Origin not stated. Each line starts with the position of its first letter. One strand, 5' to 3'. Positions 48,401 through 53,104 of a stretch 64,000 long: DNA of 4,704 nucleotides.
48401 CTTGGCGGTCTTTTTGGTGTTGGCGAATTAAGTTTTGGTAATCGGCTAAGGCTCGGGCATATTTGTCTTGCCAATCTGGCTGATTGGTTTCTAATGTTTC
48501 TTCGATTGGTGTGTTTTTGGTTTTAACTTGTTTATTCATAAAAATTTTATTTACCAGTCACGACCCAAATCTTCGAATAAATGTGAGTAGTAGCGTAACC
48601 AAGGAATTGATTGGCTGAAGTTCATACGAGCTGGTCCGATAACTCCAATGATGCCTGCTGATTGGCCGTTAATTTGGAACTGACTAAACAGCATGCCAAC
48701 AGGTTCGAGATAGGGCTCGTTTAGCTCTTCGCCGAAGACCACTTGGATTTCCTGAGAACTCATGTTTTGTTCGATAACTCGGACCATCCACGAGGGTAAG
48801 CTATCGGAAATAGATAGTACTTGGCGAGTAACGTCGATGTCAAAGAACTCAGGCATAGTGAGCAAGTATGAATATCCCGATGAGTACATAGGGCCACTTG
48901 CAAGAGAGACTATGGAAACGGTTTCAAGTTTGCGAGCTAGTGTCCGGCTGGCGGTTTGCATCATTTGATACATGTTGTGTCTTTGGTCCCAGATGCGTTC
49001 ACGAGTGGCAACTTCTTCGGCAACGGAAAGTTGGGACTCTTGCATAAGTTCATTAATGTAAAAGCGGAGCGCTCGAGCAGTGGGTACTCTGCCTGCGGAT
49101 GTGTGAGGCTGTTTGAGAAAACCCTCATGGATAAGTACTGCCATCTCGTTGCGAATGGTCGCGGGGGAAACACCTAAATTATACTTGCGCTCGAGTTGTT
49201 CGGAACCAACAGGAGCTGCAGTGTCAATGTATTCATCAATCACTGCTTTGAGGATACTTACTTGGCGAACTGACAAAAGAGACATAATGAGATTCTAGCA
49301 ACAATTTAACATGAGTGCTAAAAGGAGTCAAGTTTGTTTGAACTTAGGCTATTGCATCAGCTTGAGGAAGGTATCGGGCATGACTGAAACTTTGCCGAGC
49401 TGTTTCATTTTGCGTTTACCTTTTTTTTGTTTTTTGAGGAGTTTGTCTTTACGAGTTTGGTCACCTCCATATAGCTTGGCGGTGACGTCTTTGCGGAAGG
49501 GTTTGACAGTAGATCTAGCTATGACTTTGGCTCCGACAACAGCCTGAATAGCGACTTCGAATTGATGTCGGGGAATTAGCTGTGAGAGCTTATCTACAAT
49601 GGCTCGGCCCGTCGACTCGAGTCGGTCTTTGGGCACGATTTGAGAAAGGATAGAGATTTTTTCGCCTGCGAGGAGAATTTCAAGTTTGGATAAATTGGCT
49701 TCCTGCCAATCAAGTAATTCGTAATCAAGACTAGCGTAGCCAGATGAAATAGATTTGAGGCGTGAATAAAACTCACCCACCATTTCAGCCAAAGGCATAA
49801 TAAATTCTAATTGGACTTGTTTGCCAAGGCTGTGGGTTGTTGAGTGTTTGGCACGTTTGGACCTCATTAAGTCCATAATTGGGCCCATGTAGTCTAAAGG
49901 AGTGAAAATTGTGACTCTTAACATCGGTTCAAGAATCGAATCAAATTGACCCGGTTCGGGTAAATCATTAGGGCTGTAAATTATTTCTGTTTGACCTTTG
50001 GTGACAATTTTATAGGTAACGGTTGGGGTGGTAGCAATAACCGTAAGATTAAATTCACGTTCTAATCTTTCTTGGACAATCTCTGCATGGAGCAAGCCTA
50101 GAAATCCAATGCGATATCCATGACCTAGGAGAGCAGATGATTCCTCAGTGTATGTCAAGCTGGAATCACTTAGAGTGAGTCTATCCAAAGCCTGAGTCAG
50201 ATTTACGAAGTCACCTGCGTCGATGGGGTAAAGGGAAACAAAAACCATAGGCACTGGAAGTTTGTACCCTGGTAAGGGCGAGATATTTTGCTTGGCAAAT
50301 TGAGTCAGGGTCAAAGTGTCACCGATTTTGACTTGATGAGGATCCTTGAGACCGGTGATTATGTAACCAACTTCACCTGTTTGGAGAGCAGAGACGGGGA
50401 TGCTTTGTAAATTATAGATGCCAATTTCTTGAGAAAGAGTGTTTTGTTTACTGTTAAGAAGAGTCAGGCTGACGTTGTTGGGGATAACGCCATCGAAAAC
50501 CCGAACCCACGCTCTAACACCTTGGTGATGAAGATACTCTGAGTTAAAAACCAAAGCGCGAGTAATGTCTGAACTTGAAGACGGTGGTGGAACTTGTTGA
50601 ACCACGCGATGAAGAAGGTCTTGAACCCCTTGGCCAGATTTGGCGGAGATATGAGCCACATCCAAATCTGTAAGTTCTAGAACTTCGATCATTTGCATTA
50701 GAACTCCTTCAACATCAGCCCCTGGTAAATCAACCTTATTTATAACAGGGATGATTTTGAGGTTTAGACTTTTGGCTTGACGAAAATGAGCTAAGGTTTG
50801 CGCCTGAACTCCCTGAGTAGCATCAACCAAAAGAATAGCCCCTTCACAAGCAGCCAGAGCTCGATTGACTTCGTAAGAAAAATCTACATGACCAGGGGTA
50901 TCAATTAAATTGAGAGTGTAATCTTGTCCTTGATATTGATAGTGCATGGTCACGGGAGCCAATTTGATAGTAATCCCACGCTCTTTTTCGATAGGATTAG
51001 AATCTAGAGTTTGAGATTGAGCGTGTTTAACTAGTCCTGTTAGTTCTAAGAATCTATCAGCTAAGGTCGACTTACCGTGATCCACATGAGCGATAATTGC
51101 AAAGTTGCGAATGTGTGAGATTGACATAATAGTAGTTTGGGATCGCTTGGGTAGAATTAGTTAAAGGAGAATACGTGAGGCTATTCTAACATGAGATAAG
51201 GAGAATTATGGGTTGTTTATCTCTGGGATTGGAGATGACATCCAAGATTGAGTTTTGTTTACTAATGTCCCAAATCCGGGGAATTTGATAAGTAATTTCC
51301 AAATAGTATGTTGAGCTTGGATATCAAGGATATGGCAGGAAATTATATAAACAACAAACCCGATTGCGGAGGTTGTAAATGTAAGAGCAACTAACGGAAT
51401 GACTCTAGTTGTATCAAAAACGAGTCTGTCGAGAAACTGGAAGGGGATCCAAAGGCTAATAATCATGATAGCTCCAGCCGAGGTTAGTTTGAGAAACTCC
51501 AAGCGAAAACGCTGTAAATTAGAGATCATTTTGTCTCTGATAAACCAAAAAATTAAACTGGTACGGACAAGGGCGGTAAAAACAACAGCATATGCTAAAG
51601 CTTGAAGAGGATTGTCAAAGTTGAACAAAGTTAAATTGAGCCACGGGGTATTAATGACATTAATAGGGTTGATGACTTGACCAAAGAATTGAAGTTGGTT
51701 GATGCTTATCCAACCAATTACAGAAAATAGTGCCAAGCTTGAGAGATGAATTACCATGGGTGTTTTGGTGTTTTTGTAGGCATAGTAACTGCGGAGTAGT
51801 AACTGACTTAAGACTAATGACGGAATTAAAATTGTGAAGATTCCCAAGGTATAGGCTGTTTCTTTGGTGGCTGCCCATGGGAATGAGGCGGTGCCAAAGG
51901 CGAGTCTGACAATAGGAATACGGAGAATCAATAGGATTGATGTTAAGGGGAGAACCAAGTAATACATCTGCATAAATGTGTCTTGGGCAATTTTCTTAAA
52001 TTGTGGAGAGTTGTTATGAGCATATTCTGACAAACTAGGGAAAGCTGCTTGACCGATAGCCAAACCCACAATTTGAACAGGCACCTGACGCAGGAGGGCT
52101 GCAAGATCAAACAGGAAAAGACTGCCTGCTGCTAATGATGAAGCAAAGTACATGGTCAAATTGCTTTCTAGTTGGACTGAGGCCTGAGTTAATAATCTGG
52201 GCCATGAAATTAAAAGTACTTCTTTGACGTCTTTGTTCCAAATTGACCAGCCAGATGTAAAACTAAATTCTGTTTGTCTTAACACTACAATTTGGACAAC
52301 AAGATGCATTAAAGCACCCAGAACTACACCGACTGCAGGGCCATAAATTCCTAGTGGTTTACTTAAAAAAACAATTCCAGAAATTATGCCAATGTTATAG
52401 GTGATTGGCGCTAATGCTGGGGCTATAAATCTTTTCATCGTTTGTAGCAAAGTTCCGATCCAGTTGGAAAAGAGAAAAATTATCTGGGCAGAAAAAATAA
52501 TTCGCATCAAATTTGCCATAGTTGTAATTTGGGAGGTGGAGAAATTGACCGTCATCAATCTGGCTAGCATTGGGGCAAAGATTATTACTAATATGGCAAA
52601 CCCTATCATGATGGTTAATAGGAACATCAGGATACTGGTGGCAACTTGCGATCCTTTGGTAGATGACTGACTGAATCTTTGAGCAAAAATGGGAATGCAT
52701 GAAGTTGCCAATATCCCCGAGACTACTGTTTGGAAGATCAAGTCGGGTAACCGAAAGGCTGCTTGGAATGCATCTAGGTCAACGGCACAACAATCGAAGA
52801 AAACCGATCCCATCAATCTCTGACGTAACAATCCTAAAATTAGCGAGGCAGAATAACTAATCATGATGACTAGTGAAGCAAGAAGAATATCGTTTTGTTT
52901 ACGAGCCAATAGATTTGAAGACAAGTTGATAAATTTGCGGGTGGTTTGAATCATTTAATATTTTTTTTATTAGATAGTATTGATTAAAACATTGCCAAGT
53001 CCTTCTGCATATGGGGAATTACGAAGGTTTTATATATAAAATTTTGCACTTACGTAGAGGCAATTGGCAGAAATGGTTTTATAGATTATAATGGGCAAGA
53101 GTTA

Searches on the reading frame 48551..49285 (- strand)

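Call 56: search_protein_families(library=pfam, proteins=[window:48551-49285:-], max_evalue=0.00001)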
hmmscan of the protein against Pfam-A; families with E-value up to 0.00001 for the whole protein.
window:48551-49285:- (244 aa): 1 family
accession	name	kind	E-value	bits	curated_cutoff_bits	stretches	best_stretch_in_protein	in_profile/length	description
PF01628.27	HrcA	-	4.9e-17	63.1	22.2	1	72-227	73-215/215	HrcA protein C terminal domain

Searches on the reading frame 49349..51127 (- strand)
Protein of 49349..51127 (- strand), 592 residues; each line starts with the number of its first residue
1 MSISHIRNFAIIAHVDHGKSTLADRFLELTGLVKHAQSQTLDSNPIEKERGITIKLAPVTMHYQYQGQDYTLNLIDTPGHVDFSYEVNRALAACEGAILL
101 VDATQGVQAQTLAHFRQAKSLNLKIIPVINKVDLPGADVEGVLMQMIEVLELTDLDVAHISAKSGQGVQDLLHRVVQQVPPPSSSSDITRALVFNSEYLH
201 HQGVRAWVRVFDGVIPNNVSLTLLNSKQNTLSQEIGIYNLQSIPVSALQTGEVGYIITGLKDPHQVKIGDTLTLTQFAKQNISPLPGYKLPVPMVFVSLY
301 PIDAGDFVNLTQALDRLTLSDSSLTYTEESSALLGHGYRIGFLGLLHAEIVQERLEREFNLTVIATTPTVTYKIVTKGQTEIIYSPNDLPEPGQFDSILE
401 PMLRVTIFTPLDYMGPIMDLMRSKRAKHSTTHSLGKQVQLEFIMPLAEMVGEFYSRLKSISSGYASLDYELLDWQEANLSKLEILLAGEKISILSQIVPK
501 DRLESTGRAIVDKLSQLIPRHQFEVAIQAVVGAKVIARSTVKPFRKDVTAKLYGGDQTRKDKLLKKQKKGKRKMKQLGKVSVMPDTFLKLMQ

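Call 55: search_protein_families(library=pfam, proteins=[window:49349-51127:-], max_evalue=0.00001)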
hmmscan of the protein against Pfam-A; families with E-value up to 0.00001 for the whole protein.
window:49349-51127:- (592 aa): 4 families
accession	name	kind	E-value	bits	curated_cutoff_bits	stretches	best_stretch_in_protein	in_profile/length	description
PF00009.33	GTP_EFTU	-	1.1e-55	188.6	26.5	1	5-181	2-188/188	Elongation factor Tu GTP binding domain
PF06421.17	LepA_C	-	4.5e-40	136.5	29.7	1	487-591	2-106/107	GTP-binding protein LepA C-terminus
PF00679.30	EFG_C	-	4.8e-20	71.8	27.9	1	398-483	2-87/89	Elongation factor G C-terminus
PF14492.12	EFG_III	-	1.3e-06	28.8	27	1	290-364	1-72/75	Elongation Factor G, domain III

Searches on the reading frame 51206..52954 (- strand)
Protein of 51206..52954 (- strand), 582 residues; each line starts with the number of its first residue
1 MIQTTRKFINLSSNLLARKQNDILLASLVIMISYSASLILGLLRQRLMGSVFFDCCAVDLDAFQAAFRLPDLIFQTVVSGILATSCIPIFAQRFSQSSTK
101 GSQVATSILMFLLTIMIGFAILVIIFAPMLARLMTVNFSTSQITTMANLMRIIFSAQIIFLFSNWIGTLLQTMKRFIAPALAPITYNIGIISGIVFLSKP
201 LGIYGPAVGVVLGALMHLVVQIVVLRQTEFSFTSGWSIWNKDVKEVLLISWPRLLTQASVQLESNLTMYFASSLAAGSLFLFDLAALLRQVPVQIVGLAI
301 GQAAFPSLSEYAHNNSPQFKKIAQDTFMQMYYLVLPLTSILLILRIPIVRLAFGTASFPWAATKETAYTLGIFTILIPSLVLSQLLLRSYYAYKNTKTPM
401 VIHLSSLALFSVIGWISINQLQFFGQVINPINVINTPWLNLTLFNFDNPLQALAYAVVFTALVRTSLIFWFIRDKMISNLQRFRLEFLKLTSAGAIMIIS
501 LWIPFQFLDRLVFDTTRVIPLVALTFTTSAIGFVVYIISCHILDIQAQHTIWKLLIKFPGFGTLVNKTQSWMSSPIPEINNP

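Call 55: search_protein_families(library=pfam, proteins=[window:51206-52954:-], max_evalue=0.00001)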
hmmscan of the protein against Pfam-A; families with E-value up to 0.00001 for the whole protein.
window:51206-52954:- (582 aa): 1 family
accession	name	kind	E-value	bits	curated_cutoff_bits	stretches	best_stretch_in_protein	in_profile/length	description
PF03023.19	MurJ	-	1.4e-57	195.8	27.4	1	58-425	9-379/451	Lipid II flippase MurJ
